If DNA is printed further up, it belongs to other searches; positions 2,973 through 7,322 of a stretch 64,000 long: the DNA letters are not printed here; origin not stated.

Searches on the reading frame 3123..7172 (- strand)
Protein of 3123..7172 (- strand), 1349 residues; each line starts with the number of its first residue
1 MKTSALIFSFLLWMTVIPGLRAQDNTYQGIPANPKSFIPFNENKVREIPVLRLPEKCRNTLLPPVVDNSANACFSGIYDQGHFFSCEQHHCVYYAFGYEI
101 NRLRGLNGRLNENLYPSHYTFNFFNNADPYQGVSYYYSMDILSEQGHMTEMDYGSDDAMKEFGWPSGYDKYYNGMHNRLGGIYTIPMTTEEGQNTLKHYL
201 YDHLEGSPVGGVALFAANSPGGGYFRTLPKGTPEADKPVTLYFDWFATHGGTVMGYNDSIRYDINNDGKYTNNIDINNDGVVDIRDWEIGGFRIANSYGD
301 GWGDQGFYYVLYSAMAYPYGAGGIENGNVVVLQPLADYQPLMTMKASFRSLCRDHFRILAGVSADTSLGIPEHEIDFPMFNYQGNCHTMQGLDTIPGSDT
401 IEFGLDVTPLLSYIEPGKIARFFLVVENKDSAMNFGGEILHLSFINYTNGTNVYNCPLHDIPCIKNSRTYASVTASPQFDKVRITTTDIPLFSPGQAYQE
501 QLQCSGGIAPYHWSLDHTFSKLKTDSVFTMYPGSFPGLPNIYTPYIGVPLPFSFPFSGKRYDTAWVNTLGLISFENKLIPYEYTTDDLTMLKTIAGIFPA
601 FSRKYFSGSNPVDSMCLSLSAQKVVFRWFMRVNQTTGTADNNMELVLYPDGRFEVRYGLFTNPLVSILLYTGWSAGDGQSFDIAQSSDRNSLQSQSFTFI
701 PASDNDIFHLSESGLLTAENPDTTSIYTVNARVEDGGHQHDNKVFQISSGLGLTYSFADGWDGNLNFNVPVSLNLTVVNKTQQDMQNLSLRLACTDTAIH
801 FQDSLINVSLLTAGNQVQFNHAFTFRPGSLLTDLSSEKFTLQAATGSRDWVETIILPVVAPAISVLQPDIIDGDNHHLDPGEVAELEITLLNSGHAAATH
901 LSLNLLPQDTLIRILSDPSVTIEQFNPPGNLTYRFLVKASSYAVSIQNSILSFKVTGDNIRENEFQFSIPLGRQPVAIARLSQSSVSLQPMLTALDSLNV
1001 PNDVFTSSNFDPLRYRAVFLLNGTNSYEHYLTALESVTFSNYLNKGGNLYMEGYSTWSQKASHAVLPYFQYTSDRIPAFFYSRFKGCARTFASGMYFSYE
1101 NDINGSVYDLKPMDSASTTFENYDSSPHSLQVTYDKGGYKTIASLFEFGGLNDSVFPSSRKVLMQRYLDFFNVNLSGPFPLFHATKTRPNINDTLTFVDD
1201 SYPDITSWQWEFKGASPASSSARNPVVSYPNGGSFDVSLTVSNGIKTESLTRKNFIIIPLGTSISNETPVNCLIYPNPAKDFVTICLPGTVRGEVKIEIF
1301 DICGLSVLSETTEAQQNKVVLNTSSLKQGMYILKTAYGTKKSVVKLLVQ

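Call 71: search_protein_families(library=pfam, proteins=[window:3123-7172:-], max_evalue=0.00001)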
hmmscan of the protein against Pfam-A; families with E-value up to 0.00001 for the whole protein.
window:3123-7172:- (1349 aa): 1 family
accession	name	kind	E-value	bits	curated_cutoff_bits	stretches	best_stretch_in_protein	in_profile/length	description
PF18962.6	Por_Secre_tail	-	5.3e-15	55.9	27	1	1274-1348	1-75/75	Secretion system C-terminal sorting domain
